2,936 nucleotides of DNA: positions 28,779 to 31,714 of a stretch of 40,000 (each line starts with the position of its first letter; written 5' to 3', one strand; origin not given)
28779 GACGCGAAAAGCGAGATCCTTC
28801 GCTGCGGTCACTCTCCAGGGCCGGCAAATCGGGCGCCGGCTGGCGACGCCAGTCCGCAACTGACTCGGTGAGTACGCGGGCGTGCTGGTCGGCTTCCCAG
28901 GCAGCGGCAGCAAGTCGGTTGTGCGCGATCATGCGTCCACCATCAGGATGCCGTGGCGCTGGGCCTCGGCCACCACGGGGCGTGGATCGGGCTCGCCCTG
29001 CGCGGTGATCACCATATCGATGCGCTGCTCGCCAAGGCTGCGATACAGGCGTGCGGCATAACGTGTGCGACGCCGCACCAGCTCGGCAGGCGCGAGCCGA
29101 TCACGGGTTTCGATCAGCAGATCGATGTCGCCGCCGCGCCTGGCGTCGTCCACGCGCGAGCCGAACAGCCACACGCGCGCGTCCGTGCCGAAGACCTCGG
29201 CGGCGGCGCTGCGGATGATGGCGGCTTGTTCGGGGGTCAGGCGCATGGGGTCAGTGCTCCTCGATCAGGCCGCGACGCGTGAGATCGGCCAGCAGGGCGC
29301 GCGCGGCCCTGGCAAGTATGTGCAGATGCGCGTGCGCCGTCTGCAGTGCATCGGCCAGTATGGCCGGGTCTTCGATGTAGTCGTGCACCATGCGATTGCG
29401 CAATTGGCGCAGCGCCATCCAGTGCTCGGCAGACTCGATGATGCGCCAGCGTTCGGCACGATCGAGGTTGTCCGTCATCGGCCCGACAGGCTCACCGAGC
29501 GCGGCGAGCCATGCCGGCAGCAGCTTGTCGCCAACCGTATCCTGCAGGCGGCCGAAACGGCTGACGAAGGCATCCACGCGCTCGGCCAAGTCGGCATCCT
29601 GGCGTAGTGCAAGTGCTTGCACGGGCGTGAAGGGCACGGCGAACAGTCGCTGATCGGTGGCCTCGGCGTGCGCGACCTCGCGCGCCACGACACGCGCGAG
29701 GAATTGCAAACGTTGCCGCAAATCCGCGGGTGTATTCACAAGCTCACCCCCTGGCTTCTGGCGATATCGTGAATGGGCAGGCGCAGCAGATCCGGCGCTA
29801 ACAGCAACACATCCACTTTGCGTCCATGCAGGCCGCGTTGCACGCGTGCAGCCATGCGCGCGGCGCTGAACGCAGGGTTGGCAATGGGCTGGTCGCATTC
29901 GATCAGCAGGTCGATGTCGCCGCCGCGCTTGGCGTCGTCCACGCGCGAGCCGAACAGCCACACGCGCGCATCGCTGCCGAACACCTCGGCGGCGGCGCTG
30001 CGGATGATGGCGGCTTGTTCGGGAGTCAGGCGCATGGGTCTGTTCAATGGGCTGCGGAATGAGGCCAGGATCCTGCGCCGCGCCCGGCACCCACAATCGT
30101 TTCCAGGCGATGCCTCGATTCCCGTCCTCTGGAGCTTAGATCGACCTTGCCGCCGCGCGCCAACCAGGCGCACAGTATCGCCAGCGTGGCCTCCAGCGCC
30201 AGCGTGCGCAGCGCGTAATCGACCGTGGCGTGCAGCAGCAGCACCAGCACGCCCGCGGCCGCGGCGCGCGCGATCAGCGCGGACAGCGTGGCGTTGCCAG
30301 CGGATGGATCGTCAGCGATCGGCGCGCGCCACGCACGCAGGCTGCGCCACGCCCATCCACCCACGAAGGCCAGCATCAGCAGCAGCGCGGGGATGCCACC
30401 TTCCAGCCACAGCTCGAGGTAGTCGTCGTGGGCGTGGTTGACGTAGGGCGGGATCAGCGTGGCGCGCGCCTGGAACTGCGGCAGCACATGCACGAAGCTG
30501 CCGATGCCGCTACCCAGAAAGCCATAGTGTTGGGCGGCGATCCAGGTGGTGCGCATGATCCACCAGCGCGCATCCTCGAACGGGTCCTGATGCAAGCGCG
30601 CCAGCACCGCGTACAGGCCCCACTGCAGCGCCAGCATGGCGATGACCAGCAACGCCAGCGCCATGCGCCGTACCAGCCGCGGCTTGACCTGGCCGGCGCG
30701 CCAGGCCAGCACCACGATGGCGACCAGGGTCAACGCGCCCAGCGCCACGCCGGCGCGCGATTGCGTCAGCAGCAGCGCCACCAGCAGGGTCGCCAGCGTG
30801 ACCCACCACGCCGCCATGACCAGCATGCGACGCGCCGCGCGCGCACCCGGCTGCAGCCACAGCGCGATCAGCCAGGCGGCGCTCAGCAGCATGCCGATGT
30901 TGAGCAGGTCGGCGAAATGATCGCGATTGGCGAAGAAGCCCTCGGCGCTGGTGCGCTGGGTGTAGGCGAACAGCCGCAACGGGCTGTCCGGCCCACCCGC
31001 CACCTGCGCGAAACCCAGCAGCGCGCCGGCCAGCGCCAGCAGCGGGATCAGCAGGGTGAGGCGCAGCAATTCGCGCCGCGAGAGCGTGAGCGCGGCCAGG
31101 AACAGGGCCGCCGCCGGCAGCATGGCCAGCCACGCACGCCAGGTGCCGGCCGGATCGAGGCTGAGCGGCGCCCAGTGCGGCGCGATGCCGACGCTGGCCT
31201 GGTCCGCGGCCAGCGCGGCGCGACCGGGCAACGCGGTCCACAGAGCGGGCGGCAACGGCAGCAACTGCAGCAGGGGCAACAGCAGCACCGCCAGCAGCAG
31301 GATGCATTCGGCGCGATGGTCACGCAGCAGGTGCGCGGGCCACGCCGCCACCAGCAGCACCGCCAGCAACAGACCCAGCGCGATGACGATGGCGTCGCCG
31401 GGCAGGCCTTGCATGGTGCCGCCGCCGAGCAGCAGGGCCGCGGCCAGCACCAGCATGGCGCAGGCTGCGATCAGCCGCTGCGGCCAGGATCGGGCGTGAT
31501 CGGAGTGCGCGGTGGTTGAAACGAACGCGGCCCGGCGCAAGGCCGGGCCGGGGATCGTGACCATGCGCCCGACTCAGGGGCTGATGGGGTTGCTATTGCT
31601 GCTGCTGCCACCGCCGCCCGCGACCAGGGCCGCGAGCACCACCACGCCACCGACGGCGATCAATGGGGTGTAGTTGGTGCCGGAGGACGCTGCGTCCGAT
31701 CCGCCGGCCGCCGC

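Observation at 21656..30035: Head-to-tail array of seven small MNT nucleotidyltransferase genes: one shared 5' module, five unrelated 3' halves, each tied to its own HEPN partner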

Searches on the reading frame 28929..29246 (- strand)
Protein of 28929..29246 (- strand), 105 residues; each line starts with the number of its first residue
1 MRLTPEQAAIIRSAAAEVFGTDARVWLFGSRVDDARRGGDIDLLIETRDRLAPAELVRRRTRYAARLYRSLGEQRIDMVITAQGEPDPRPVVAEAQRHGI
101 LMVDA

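Call 9: search_protein_families(library=pfam, proteins=[window:28929-29246:-], max_evalue=0.01)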
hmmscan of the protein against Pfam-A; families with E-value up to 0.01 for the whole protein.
window:28929-29246:- (105 aa): 2 families
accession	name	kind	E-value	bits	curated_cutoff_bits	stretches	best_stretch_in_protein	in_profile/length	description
PF01909.29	NTP_transf_2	-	0.00019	22.2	21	1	13-50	6-43/93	Nucleotidyltransferase domain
PF18765.7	Polbeta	-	0.0002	21.9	26.9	1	25-101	16-86/93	Polymerase beta, Nucleotidyltransferase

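Call 66: search_protein_families(library=ncbifam, proteins=[window:28932-29246:-], max_evalue=0.001)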
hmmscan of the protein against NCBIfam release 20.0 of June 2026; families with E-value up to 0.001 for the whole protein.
window:28932-29246:- (105 aa): 1 family
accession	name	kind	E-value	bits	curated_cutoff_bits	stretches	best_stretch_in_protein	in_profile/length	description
NF047752.1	MntA_antitoxin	equivalog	0.00036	20.4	60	1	25-83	10-64/106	type VII toxin-antitoxin system MntA family adenylyltransferase antitoxin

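Call 67: search_protein_families(library=padloc, proteins=[window:28932-29246:-], max_evalue=0.001)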
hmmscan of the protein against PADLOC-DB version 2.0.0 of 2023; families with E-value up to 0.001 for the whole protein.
window:28932-29246:- (105 aa): 0 families

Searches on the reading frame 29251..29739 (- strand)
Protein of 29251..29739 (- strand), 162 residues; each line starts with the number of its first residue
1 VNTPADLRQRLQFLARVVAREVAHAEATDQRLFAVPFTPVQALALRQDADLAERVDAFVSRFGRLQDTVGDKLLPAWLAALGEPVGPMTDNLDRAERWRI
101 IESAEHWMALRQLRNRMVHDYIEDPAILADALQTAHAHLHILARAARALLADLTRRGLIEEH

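Call 9: search_protein_families(library=pfam, proteins=[window:29251-29739:-], max_evalue=0.01)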
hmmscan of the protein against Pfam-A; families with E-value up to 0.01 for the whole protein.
window:29251-29739:- (162 aa): 1 family
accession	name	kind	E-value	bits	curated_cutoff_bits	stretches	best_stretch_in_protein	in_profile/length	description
PF01934.22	HepT-like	-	0.00036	20.7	23.5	1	101-137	74-111/120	Ribonuclease HepT-like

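Call 66: search_protein_families(library=ncbifam, proteins=[window:29254-29739:-], max_evalue=0.001)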
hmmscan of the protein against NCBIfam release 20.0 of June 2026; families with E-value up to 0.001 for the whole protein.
window:29254-29739:- (162 aa): 0 families

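Call 67: search_protein_families(library=padloc, proteins=[window:29254-29739:-], max_evalue=0.001)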
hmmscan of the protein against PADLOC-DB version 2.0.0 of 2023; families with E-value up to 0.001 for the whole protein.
window:29254-29739:- (162 aa): 0 families

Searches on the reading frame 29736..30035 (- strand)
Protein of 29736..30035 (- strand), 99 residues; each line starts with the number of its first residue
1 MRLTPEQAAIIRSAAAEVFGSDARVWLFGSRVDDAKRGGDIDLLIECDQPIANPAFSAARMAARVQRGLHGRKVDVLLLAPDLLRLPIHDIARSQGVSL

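Call 9: search_protein_families(library=pfam, proteins=[window:29736-30035:-], max_evalue=0.01)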
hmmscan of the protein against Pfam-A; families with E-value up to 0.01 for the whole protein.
window:29736-30035:- (99 aa): 3 families
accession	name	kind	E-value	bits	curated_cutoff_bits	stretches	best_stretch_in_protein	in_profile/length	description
PF01909.29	NTP_transf_2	-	3.2e-05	24.7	21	1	14-77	7-72/93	Nucleotidyltransferase domain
PF18765.7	Polbeta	-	0.00024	21.7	26.9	1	25-80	16-70/93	Polymerase beta, Nucleotidyltransferase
PF22014.2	DUF6932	-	0.0068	17.3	27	1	14-53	44-82/142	Family of unknown function (DUF6932)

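Call 66: search_protein_families(library=ncbifam, proteins=[window:29739-30035:-], max_evalue=0.001)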
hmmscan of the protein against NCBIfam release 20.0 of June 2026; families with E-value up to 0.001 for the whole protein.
window:29739-30035:- (99 aa): 1 family
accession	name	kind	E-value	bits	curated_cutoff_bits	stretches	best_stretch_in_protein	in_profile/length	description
NF047752.1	MntA_antitoxin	equivalog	0.00028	20.7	60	1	25-79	10-62/106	type VII toxin-antitoxin system MntA family adenylyltransferase antitoxin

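Call 67: search_protein_families(library=padloc, proteins=[window:29739-30035:-], max_evalue=0.001)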
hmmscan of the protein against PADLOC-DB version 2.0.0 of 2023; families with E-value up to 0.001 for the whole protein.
window:29739-30035:- (99 aa): 3 families
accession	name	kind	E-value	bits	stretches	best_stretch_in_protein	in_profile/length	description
PDLC04902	PDC-S09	-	1e-05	23.8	1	23-77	22-75/97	-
PDLC04904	PDC-S09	-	4.4e-05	21.6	1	23-77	26-78/104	-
PDLC04905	PDC-S09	-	0.00046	18.5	1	23-77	22-77/101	-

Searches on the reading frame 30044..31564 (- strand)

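Call 43: search_protein_families(library=pfam, proteins=[window:30044-31564:-], max_evalue=0.00001)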
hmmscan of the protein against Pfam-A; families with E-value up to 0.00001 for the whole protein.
window:30044-31564:- (506 aa): 1 family
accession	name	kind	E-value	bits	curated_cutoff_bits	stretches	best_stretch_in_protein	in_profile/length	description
PF04932.20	Wzy_C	-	8.9e-16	58.4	31.7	1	256-397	2-148/149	O-Antigen ligase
